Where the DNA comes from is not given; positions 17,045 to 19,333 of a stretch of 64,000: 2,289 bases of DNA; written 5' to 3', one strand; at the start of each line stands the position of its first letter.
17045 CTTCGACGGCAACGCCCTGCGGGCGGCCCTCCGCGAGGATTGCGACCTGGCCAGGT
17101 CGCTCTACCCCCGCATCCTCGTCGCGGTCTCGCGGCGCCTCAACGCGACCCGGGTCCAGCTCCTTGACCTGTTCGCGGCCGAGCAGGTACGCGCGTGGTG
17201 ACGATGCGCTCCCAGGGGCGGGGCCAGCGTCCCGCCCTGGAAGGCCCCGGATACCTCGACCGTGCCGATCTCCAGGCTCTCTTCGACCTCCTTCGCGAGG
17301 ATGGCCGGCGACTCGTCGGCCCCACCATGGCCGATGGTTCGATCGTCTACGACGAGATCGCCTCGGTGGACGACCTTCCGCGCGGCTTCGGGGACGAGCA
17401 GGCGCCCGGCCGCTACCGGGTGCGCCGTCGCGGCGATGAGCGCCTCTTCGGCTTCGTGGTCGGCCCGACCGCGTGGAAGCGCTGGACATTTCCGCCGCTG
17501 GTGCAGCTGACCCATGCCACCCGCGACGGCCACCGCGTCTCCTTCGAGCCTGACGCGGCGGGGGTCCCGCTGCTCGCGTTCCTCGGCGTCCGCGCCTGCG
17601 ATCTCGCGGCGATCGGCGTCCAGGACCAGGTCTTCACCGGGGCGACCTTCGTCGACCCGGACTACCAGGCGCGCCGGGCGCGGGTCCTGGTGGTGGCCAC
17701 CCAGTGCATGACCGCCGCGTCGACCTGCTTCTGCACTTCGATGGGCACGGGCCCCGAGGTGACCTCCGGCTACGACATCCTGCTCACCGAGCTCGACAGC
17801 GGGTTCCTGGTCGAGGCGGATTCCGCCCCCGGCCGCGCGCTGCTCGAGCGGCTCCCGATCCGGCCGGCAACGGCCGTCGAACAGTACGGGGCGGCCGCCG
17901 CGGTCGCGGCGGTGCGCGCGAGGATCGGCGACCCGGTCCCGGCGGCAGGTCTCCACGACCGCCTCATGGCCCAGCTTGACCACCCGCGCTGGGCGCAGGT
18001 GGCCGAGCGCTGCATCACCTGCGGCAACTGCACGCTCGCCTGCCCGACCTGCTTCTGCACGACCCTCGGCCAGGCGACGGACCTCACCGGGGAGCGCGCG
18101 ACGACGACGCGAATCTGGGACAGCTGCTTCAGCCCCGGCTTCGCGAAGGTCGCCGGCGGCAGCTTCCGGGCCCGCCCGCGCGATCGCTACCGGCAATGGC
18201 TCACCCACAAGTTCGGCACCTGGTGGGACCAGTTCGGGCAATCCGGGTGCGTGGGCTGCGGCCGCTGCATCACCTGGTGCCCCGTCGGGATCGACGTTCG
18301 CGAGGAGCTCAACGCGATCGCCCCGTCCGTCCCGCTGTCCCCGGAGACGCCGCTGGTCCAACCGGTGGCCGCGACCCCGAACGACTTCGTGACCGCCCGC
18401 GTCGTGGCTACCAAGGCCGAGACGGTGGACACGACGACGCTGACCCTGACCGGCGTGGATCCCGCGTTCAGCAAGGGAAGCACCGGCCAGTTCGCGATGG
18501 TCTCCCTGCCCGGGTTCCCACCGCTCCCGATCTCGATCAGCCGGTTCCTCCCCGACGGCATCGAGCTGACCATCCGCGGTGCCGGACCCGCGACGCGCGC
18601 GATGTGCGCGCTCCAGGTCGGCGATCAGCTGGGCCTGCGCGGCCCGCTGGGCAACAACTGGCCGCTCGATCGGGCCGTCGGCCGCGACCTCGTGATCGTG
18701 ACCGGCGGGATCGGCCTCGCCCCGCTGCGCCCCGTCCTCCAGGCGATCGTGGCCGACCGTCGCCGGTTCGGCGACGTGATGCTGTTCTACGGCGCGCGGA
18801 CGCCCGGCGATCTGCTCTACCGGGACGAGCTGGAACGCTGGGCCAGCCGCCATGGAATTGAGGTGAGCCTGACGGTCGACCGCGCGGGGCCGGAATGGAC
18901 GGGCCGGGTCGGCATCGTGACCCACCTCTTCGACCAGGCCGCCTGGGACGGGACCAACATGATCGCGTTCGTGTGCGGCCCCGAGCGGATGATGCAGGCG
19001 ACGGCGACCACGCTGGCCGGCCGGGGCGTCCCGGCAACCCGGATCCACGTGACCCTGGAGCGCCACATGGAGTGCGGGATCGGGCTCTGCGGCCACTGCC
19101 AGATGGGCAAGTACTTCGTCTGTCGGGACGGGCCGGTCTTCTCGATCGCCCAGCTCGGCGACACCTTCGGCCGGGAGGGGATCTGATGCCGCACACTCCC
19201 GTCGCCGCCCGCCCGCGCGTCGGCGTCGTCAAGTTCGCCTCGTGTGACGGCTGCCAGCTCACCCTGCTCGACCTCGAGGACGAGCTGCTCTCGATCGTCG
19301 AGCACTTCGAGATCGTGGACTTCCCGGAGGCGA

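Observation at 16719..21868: Group 3b hydrogenase with fused beta-gamma subunit, translationally coupled to a standalone cNMP-binding protein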

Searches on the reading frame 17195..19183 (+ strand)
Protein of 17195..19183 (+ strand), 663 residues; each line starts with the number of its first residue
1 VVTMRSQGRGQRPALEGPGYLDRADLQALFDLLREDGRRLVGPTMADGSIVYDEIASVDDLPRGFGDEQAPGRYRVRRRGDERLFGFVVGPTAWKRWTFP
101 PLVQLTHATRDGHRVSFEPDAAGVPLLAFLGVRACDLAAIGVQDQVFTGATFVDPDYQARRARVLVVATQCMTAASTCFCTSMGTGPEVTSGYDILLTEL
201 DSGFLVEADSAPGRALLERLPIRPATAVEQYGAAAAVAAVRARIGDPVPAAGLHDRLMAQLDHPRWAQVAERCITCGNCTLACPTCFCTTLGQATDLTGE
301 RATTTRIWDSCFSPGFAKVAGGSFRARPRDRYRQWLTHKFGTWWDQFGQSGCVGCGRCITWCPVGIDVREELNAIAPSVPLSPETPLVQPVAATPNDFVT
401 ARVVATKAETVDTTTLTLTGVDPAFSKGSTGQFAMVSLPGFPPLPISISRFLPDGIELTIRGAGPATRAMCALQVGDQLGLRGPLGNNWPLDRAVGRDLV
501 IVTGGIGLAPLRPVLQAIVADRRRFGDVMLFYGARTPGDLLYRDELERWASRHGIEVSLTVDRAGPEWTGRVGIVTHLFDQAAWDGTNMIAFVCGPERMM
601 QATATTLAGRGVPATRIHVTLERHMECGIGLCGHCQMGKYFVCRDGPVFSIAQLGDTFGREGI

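Call 5: search_protein_families(library=pfam, proteins=[window:17195-19183:+], max_evalue=0.01)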
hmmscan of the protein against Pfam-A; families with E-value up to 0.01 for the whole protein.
window:17195-19183:+ (663 aa): 14 families
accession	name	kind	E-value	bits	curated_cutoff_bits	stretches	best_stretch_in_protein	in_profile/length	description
PF17179.9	Fer4_22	-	1.4e-30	106.4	27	1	272-366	1-95/95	4Fe-4S dicluster domain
PF00175.26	NAD_binding_1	-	1.7e-19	70.9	22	1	502-604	2-108/109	Oxidoreductase NAD-binding domain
PF10418.14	DHODB_Fe-S_bind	-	2.9e-09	36.9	23.9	1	622-654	1-40/41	Iron-sulfur cluster binding domain of dihydroorotate dehydrogenase B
PF13746.11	Fer4_18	-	9.6e-07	29.4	27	1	346-373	55-82/114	4Fe-4S dicluster domain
PF13534.11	Fer4_17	-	2.5e-06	28.4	22.2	1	258-285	31-58/61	4Fe-4S dicluster domain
PF13237.11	Fer4_10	-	9.9e-06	25.8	25.5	1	350-366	7-25/53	4Fe-4S dicluster domain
PF00037.32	Fer4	-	3e-05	24.1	21.1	1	270-285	5-20/24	4Fe-4S binding domain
PF13183.11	Fer4_8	-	3.7e-05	24.6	27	1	270-366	2-68/68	4Fe-4S dicluster domain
PF25160.1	LdpA_Fe-S-bd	-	0.00015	21.9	27.6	1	349-365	25-41/49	LdpA Fe-S cluster-binding domain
PF12797.12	Fer4_2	-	0.00022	21.4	24.5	1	270-285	7-22/22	4Fe-4S binding domain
PF12838.12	Fer4_7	-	0.00049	20.9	27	1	272-366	1-52/52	4Fe-4S dicluster domain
PF13187.11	Fer4_9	-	0.00095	19.6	27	1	272-365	1-50/52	4Fe-4S dicluster domain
PF12800.12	Fer4_4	-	0.0029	18.3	24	0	350-365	2-17/17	4Fe-4S binding domain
PF12798.12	Fer4_3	-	0.0079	17.4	27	1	352-366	1-15/15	4Fe-4S binding domain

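Call 8: search_protein_families(library=ncbifam, proteins=[window:17195-19183:+], max_evalue=0.01)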
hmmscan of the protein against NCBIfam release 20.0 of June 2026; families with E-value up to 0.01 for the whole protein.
window:17195-19183:+ (663 aa): 40 families (the best 25 are shown)
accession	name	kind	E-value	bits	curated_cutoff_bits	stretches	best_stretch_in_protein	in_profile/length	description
NF006220.0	PRK08345.1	subfamily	5.8e-53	180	395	1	429-651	44-284/294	cytochrome-c3 hydrogenase subunit gamma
TIGR02911.1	sulfite_red_B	equivalog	2.9e-49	167.5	288.6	1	429-652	32-254/261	anaerobic sulfite reductase subunit AsrB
NF000796.0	PRK00054.1-1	equivalog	1.5e-44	152.2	224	1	408-659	13-241/254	dihydroorotate dehydrogenase electron transfer subunit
NF040830.1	sulfhyd_ShyC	equivalog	2.5e-44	151.6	600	1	400-652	8-279/288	NAD(P)-dependent hydrogenase/sulfhydrogenase 2 subunit gamma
NF040835.1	sulfhyd_HydG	equivalog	3.2e-41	141.5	650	1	430-654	52-284/292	NADPH-dependent hydrogenase/sulfhydrogenase 1 subunit gamma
NF040829.1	sulfhyd_ShyB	equivalog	9.2e-37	126.8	690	1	128-372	85-326/334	NAD(P)-dependent hydrogenase/sulfhydrogenase 2 subunit beta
TIGR02910.1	sulfite_red_A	equivalog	1.1e-36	126.7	323.15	1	127-375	92-326/334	anaerobic sulfite reductase subunit AsrA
NF040833.1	sulfhyd_HydB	equivalog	1.2e-34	119.7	750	1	128-375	89-335/367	NADPH-dependent hydrogenase/sulfhydrogenase 1 subunit beta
NF000798.0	PRK00054.1-3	equivalog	9.7e-26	90.9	219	1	426-650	29-238/244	dihydroorotate dehydrogenase electron transfer subunit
NF000799.0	PRK00054.1-4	equivalog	9.5e-20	70.7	314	1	445-652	54-254/258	dihydroorotate dehydrogenase electron transfer subunit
NF004862.0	PRK06222.1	subfamily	2.4e-19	69.9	220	1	430-650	30-244/281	sulfide/dihydroorotate dehydrogenase-like FAD/NAD-binding protein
NF009414.0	PRK12778.1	equivalog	4.9e-19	68.1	1103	1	443-651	46-245/752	bifunctional dihydroorotate dehydrogenase B NAD binding subunit/NADPH-dependent glutamate synthase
NF008822.0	PRK11872.1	equivalog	8.6e-17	61.1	402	1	473-619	188-332/341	anthranilate 1,2-dioxygenase electron transfer component AntC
NF058606.1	GlBtMonoRdsGbcB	equivalog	7.2e-16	58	500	1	402-618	17-243/362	glycine betaine monooxygenase reductase subunit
NF040810.1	BenC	equivalog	1.6e-15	57.1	430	1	474-618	185-326/333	benzoate 1,2-dioxygenase electron transfer component BenC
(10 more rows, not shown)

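Call 14: find_homologous_proteins(query=window:17204-19183:+, max_evalue=0.00001)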
Query window:17204-19183:+ (660 aa): 7984 proteins with E <= 0.00001 among 8000 candidates; the best 120 are listed.
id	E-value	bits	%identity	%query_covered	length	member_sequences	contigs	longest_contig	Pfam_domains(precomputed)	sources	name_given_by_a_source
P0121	0.0e+0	1531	100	100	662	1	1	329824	PF10418.15,PF17179.10,PF00175.27,PF13746.12,PF13534.12,PF13237.12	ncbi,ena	-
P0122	0.0e+0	1318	85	99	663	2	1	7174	PF10418.15,PF17179.10,PF00175.27,PF13746.12,PF13534.12,PF13237.12,PF13187.12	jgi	jgi:NAD(P)H-flavin reductase/NAD-dependent dihydropyrimidine dehydrogenase PreA subunit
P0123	0.0e+0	1315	85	99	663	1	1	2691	PF10418.15,PF17179.10,PF00175.27,PF13746.12,PF13534.12,PF13237.12,PF13183.12,PF13187.12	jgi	jgi:NAD(P)H-flavin reductase/NAD-dependent dihydropyrimidine dehydrogenase PreA subunit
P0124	0.0e+0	1313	84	99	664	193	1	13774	PF10418.15,PF17179.10,PF00175.27,PF13746.12,PF13534.12,PF25160.2,PF13237.12,PF13183.12,PF13187.12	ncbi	ncbi:MAG TPA: 4Fe-4S dicluster domain-containing protein [Candidatus Limnocylindrales bacterium]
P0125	0.0e+0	1307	84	99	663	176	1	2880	PF10418.15,PF17179.10,PF00175.27,PF13746.12,PF13534.12,PF13237.12,PF13187.12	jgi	jgi:sulfhydrogenase subunit beta (sulfur reductase)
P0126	0.0e+0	1292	84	99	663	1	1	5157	PF10418.15,PF17179.10,PF00175.27,PF13746.12,PF13534.12,PF13237.12,PF13183.12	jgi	jgi:sulfhydrogenase subunit beta (sulfur reductase)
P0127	0.0e+0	1280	83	99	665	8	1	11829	PF10418.15,PF17179.10,PF00175.27,PF13746.12,PF13534.12,PF13183.12,PF13187.12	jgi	jgi:NAD(P)H-flavin reductase/NAD-dependent dihydropyrimidine dehydrogenase PreA subunit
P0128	0.0e+0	1279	83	100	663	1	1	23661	PF10418.15,PF17179.10,PF00175.27,PF13746.12,PF13534.12,PF25160.2,PF13237.12,PF13183.12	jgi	jgi:NAD(P)H-flavin reductase/NAD-dependent dihydropyrimidine dehydrogenase PreA subunit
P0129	0.0e+0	1277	83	100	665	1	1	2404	PF10418.15,PF17179.10,PF00175.27,PF13746.12,PF13534.12,PF13237.12,PF13183.12,PF13187.12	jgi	jgi:NAD(P)H-flavin reductase/NAD-dependent dihydropyrimidine dehydrogenase PreA subunit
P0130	0.0e+0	1273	82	100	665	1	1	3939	PF10418.15,PF17179.10,PF00175.27,PF13746.12,PF13534.12,PF13237.12,PF13183.12,PF13187.12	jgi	jgi:NAD(P)H-flavin reductase/NAD-dependent dihydropyrimidine dehydrogenase PreA subunit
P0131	0.0e+0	1272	83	100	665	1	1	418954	PF10418.15,PF17179.10,PF00175.27,PF13746.12,PF13534.12,PF13237.12,PF13183.12,PF13187.12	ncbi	ncbi:MAG: 4Fe-4S dicluster domain-containing protein [Chloroflexota bacterium]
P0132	0.0e+0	1270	82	99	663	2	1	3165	PF10418.15,PF17179.10,PF00175.27,PF13746.12,PF13534.12,PF25160.2,PF13237.12,PF13187.12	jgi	-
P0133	0.0e+0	1269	82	100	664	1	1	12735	PF10418.15,PF17179.10,PF00175.27,PF13746.12,PF13534.12,PF13237.12,PF13183.12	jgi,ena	-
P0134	0.0e+0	1265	82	99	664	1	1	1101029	PF10418.15,PF17179.10,PF00175.27,PF13746.12,PF13534.12,PF13237.12,PF13183.12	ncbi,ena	-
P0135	0.0e+0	1263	81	100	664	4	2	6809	PF10418.15,PF17179.10,PF00175.27,PF13746.12,PF13534.12,PF13237.12,PF13183.12,PF13187.12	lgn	-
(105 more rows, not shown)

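Call 15: search_solved_structures(query=window:17204-19183:+, max_evalue=0.001)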
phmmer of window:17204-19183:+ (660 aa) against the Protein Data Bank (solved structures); distinct sequences matched with E-value up to 0.001: 72 (the best 60 are shown).
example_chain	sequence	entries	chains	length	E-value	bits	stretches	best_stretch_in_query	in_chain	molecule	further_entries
9nez_C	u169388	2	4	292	2e-40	142.1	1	417-653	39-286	Sulfhydrogenase 1 subunit gamma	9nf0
9nez_B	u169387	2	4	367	6.1e-33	117.4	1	124-366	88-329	Sulfhydrogenase 1 subunit beta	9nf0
7c3a_A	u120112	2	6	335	6.9e-14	54.4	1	388-616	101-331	Ferredoxin reductase component of carbazole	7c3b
1cnf_A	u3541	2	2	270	7.2e-13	51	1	461-600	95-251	NITRATE REDUCTASE | NADH-DEPENDENT NITRATE REDUCTASE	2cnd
5ksw_B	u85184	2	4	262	7.3e-13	51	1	428-650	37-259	Dihydroorotate dehydrogenase B (NAD(+)), electron transfer subunit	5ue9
4ylf_A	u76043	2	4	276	1.9e-12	49.6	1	420-647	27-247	Dihydroorotate dehydrogenase B (NAD(+)), electron transfer subunit homolog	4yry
5yly_A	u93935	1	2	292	1.3e-11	46.9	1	461-598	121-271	Nitrate reductase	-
5jca_S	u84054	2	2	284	1.4e-11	46.8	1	425-647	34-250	NADH-dependent Ferredoxin:NADP Oxidoreductase (NfnI) subunit beta | NADH-dependent Ferredoxin:NADP Oxidoreductase subunit beta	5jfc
1cne_A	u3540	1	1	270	1.7e-11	46.5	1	461-599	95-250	NITRATE REDUCTASE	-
7rom_A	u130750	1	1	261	4e-11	45.3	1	453-602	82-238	NADH-cytochrome b5 reductase 1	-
1ep1_B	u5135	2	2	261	3.3e-10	42.3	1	428-651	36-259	DIHYDROOROTATE DEHYDROGENASE B (PYRK SUBUNIT)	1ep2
1ep3_B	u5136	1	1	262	3.3e-10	42.3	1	428-651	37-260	DIHYDROOROTATE DEHYDROGENASE B (PYRK SUBUNIT)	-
2r6h_A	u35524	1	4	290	1.2e-09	40.3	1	464-613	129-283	NADH:ubiquinone oxidoreductase, Na translocating, F subunit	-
1tvc_A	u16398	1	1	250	1.5e-09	40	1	470-615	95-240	METHANE MONOOXYGENASE COMPONENT C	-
5ogx_A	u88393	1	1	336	8.3e-09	37.6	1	427-615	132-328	Cytochrome P450 reductase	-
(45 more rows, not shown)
